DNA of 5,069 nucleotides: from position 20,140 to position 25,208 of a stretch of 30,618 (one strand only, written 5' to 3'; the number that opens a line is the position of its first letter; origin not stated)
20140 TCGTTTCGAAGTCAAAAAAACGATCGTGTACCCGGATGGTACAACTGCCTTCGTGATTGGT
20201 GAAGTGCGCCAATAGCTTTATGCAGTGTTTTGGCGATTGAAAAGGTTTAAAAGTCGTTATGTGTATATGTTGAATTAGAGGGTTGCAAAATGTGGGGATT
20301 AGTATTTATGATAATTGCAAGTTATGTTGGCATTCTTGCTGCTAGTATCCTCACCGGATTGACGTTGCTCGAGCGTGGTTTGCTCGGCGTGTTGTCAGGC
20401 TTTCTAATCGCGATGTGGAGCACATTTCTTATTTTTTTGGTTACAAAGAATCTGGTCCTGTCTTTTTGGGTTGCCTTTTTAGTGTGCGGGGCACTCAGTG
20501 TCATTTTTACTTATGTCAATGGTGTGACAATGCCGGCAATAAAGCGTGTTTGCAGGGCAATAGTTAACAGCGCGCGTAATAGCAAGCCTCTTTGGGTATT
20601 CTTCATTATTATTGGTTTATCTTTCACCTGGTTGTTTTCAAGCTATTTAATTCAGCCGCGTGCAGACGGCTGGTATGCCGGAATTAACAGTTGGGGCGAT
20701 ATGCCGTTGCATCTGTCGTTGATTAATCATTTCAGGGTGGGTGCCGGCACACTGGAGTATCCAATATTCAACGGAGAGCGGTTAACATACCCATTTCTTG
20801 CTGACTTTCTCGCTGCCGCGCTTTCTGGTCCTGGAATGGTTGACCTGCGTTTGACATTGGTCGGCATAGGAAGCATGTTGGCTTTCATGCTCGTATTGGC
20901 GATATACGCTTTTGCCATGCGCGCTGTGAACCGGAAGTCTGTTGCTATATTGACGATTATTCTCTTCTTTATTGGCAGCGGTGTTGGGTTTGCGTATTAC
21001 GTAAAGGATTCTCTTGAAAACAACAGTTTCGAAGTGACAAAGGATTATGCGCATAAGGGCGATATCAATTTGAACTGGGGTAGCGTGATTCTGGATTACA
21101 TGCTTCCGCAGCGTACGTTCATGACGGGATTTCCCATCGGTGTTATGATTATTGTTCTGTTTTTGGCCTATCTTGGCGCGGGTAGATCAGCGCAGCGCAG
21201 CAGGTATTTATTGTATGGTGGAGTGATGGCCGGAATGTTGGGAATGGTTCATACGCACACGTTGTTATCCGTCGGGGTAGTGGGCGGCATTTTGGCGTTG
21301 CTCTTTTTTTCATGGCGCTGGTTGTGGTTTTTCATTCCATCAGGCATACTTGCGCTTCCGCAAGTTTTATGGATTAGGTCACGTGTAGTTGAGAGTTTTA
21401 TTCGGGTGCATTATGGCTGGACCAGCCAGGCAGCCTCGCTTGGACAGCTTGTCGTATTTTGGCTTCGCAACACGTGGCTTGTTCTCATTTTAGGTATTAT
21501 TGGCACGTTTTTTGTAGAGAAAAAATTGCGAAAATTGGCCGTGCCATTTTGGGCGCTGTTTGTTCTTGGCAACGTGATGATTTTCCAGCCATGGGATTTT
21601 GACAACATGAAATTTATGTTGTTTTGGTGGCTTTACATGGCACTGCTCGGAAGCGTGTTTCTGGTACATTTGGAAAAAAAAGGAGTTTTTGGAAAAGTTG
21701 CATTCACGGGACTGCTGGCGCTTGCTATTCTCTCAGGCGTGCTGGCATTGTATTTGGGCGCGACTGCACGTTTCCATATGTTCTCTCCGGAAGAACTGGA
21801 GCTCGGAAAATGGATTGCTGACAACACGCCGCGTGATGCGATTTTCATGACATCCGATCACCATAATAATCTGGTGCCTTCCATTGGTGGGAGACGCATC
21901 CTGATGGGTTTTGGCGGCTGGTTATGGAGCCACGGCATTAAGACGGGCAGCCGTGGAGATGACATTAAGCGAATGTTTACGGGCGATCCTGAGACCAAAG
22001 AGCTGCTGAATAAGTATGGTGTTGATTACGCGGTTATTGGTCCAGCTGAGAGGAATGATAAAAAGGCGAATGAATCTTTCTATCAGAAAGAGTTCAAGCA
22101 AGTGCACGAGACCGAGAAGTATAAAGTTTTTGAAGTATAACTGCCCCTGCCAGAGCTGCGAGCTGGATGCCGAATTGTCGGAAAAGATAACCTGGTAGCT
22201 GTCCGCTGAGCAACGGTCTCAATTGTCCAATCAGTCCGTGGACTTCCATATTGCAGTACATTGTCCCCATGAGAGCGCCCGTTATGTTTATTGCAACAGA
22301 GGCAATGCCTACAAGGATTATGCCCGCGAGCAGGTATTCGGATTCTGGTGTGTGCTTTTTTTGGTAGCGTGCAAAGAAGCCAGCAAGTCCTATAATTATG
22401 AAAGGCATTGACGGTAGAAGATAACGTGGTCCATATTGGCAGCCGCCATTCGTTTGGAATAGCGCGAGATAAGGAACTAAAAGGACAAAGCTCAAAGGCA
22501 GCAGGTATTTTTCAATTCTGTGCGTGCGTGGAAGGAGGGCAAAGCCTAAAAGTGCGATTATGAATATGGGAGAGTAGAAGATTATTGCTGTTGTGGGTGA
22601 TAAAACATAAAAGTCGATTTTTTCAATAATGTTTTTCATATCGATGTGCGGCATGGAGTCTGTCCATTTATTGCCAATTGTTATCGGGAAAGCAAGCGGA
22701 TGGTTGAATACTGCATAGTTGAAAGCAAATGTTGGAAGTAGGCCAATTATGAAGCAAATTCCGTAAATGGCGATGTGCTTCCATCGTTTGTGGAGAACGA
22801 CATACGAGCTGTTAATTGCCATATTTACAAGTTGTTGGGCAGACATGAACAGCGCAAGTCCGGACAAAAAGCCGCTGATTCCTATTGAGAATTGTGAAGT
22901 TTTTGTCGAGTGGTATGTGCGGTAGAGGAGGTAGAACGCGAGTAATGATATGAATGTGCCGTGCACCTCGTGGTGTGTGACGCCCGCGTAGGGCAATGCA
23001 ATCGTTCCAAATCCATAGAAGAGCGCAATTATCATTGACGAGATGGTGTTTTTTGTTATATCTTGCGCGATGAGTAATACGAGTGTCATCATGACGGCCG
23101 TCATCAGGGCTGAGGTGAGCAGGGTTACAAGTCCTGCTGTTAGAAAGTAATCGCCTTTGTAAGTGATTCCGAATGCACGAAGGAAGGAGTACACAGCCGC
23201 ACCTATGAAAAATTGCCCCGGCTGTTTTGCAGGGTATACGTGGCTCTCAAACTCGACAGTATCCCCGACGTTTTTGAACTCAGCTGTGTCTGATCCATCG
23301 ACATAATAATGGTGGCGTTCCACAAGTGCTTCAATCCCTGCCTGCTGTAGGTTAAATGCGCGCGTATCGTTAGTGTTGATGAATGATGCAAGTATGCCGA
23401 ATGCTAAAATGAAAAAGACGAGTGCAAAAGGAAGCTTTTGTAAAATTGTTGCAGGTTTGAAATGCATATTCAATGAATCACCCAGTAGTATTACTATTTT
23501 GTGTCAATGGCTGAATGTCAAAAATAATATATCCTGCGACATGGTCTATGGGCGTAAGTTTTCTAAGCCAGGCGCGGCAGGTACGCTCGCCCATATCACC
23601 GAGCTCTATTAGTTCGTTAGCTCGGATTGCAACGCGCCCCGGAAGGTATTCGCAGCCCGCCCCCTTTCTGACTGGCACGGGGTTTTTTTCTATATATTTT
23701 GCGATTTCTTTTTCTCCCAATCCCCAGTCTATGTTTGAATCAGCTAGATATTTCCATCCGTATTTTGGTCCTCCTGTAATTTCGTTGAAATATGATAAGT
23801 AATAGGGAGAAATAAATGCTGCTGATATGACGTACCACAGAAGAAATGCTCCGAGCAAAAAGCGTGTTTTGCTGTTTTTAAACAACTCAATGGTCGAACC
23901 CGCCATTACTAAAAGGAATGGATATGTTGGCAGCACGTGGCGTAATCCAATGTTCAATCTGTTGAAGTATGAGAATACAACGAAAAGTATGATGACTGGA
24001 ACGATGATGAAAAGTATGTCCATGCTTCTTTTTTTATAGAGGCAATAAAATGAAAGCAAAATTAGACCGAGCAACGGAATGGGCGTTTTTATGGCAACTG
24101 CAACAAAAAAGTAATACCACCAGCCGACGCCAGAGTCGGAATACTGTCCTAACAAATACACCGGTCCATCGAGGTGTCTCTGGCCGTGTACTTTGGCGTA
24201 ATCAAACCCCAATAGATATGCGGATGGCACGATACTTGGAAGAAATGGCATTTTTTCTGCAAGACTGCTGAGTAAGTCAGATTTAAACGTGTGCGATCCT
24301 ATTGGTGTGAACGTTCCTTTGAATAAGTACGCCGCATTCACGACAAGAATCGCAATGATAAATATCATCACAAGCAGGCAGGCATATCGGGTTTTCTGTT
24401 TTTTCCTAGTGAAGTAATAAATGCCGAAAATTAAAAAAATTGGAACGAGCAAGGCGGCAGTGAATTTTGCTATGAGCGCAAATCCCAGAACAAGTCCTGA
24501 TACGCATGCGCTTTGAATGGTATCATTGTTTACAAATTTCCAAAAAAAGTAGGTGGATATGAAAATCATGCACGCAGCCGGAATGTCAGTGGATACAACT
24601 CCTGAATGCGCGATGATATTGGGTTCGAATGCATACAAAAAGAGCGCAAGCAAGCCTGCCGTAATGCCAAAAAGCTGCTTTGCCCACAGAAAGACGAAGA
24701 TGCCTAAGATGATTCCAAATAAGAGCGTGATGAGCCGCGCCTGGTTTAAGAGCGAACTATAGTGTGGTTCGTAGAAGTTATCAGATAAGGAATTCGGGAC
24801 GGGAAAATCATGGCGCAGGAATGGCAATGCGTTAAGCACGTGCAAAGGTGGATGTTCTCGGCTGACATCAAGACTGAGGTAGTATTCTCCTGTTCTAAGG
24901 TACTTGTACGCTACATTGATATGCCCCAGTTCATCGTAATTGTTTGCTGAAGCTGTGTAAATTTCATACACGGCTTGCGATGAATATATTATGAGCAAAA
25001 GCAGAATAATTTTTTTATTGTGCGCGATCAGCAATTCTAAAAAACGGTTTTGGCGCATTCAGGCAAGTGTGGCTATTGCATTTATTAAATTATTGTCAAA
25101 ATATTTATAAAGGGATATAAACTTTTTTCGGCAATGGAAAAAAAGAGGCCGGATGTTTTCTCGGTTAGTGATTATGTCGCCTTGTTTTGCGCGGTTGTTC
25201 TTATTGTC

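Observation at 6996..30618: Candidate dedicated O-glycosylation island for mucin-like giant surface proteins in a DPANN-type archaeon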

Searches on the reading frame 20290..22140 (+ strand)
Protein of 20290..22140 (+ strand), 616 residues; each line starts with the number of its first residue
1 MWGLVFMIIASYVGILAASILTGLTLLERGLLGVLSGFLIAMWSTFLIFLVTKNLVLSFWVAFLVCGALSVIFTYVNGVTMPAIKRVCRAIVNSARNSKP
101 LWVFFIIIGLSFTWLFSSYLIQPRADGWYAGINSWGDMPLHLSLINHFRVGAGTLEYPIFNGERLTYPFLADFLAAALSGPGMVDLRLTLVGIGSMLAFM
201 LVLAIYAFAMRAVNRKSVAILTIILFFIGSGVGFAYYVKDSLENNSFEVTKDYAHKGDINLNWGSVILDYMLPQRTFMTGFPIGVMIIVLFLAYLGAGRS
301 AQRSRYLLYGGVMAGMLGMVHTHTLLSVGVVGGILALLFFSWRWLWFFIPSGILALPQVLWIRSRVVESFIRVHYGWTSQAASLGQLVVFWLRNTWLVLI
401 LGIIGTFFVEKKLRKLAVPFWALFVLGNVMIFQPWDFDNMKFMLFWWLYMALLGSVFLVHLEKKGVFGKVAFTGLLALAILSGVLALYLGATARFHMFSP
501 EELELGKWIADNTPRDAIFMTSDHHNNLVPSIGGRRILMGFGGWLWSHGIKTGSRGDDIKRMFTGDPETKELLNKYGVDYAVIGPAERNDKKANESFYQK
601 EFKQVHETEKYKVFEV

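Call 3: search_protein_families(library=pfam, proteins=[window:20290-22140:+], max_evalue=0.01)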
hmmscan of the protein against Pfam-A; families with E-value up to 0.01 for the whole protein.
window:20290-22140:+ (616 aa): 1 family
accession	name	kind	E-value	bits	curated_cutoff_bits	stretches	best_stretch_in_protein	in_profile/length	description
PF20604.3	DUF6798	-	0.0078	16.4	26.9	0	502-527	3-28/61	Domain of unknown function (DUF6798)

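Call 8: search_protein_families(library=ncbifam, proteins=[window:20290-22140:+], max_evalue=0.01)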
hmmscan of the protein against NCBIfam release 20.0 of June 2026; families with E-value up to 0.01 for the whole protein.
window:20290-22140:+ (616 aa): 0 families

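Call 37: search_solved_structures(query=window:20290-22140:+, max_evalue=10)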
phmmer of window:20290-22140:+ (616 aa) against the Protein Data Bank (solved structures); distinct sequences matched with E-value up to 10: 0.

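Call 74: predict_structure(alignment_id=A2)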
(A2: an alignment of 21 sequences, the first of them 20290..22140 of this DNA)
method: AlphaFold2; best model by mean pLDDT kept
length: 616 residues; sequences in the alignment: 21
mean_pLDDT: 76.8   pTM: 0.82
mean pLDDT of the five models: 76.8, 75.1, 74.2, 73.0, 72.9
residues with pLDDT >= 90: 157; 70-90: 270; 50-70: 139; < 50: 50
segments of 3 or more residues with pLDDT < 50: 1-36, 77-80, 542-549
pLDDT, mean of each block of 10 residues (from residue 1): 34 41 36 46 61 65 65 54 53 56 71 81 75 71 79 59 61 76 72 81 87 90 90 88 85 67 68 74 89 87 85 82 89 93 92 82 63 70 82 89 92 88 90 73 91 96 95 93 85 80 90 89 67 79 47 71 91 91 88 93 94 94
secondary structure, 60 per line:
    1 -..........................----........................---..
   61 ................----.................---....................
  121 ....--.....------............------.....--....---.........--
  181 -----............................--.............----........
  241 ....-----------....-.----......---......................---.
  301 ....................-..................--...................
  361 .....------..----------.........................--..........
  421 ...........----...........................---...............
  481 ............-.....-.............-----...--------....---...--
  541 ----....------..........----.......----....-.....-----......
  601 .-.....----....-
elements in order: H2-27 H32-55 H59-76 H81-97 H101-120 E121-124 E127-131 H138-149 E156-160 E163-166 H170-178 H186-213 H216-228 H233-244 H266-271 H275-296 H300-320 H322-339 H342-365 H384-408 H411-429 H436-462 H466-492 E494-498 H500-512 E518-520 H529-532 E536-538 H545-548 H555-564 H569-575 E580-583 H585-589 H595-601 E603-607 E612-615

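Call 78: fold_search(model_id=the predicted structure, library=pdb)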
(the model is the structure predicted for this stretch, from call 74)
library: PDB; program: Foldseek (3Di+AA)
matches with E <= 10: 314; with E <= 0.001: 22
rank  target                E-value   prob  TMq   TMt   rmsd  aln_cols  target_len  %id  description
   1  7zlh_A                2.7e-08  1.00  0.44  0.42  13.0       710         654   12  Cryo-EM structure of C-mannosyltransferase CeDPY19, in apo state, bound to CMT2-Fab and anti-Fab nanobody (released 2023-01-11)
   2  7zli_A                1.3e-07  1.00  0.44  0.41  13.2       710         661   12  Cryo-EM structure of C-mannosyltransferase CeDPY19, in complex with Dol25-P-Man and bound to CMT2-Fab and anti-Fab nan (released 2023-01-11)
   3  8age_A                1.8e-07  1.00  0.45  0.43   8.9       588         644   11  Structure of yeast oligosaccharylransferase complex with acceptor peptide bound (released 2022-12-07)
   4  6s7t_A                2.0e-07  1.00  0.39  0.35  12.5       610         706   10  Cryo-EM structure of human oligosaccharyltransferase complex OST-B (released 2019-12-18)
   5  6s7o_A                2.1e-07  1.00  0.46  0.43  10.2       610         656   11  Cryo-EM structure of human oligosaccharyltransferase complex OST-A (released 2019-12-18)
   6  7oci_F                2.5e-07  1.00  0.45  0.43  11.0       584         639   12  Cryo-EM structure of yeast Ost6p containing oligosaccharyltransferase complex (released 2022-02-16)
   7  7zlg_A                3.0e-07  1.00  0.43  0.41  13.2       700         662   12  Cryo-EM structure of C-mannosyltransferase CeDPY19, in complex with acceptor peptide and bound to CMT2-Fab and anti-Fa (released 2023-01-11)
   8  3waj                  4.2e-07  1.00  0.49  0.39  10.3       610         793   13  Crystal structure of the Archaeoglobus fulgidus oligosaccharyltransferase (O29867_ARCFU) complex with Zn and sulfate (released 2013-10-30)
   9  6ezn_F                4.4e-07  1.00  0.43  0.41  11.8       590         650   13  Cryo-EM structure of the yeast oligosaccharyltransferase (OST) complex (released 2018-01-17)
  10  8b6l_I                6.4e-07  1.00  0.46  0.42  12.5       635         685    9  Subtomogram average of the human Sec61-TRAP-OSTA-translocon (released 2022-12-07)
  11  8agb_A                7.3e-07  1.00  0.44  0.42  12.1       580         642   11  Structure of yeast oligosaccharylransferase complex with lipid-linked oligosaccharide bound (released 2022-12-07)
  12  8pn9_A                7.9e-07  1.00  0.47  0.45   9.3       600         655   10  Structure of human oligosaccharyltransferase OST-A complex bound to NGI-1 (released 2024-05-08)
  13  6ftg_5                1.1e-06  1.00  0.47  0.46  11.8       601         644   10  Subtomogram average of OST-containing ribosome-translocon complexes from canine rough microsomal membranes (released 2018-03-21)
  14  6gxc_A                1.4e-06  1.00  0.39  0.35  14.2       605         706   14  Bacterial oligosaccharyltransferase PglB in complex with an inhibitory peptide and a reactive lipid-linked oligosaccha (released 2018-11-14)
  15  6c26_A                2.6e-06  1.00  0.45  0.44  11.9       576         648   10  The Cryo-EM structure of a eukaryotic oligosaccharyl transferase complex (released 2018-01-31)
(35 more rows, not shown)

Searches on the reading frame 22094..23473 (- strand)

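Call 3: search_protein_families(library=pfam, proteins=[window:22094-23473:-], max_evalue=0.01)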
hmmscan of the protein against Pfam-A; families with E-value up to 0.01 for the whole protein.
window:22094-23473:- (459 aa): 0 families

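Call 8: search_protein_families(library=ncbifam, proteins=[window:22094-23473:-], max_evalue=0.01)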
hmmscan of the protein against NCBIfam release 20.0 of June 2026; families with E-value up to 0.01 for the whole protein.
window:22094-23473:- (459 aa): 1 family
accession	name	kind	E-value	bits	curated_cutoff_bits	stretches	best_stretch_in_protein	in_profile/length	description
NF047440.1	LA3751_2_3_fam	subfamily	2e-18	66.5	200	1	76-399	59-385/460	LA_3751/LA_3752 family putative glycosyltransferase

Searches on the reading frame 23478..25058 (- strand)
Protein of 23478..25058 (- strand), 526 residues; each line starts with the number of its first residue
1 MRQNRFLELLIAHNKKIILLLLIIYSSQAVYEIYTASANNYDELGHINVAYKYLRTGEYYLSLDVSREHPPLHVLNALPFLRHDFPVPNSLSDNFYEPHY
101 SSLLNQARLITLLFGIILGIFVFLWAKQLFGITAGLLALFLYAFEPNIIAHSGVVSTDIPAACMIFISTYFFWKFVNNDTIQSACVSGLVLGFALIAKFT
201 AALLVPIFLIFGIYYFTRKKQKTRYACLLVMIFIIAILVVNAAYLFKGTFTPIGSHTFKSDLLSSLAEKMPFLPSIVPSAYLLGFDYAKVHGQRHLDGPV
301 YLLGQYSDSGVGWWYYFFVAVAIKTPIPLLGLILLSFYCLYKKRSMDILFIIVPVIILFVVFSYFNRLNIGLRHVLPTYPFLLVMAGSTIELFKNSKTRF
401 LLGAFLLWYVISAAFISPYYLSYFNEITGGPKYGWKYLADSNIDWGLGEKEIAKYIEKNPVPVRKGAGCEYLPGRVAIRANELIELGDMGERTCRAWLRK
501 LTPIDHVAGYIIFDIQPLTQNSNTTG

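Call 3: search_protein_families(library=pfam, proteins=[window:23478-25058:-], max_evalue=0.01)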
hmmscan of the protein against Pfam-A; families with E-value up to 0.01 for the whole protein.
window:23478-25058:- (526 aa): 2 families
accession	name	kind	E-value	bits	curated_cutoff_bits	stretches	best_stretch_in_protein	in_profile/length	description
PF13231.12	PMT_2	-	7.2e-14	52.7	26.1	1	106-239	23-155/160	Dolichyl-phosphate-mannose-protein mannosyltransferase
PF03901.23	Glyco_transf_22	-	9.1e-06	25.6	23.8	1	99-240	75-218/414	Alg9-like mannosyltransferase family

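Call 8: search_protein_families(library=ncbifam, proteins=[window:23478-25058:-], max_evalue=0.01)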
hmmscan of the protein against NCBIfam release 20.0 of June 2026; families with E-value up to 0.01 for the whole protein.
window:23478-25058:- (526 aa): 1 family
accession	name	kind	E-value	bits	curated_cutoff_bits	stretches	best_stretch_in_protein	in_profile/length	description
NF047510.1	LIC_10190_fam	subfamily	0.00019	20.3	100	1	103-241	165-302/424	LIC_10190 family membrane protein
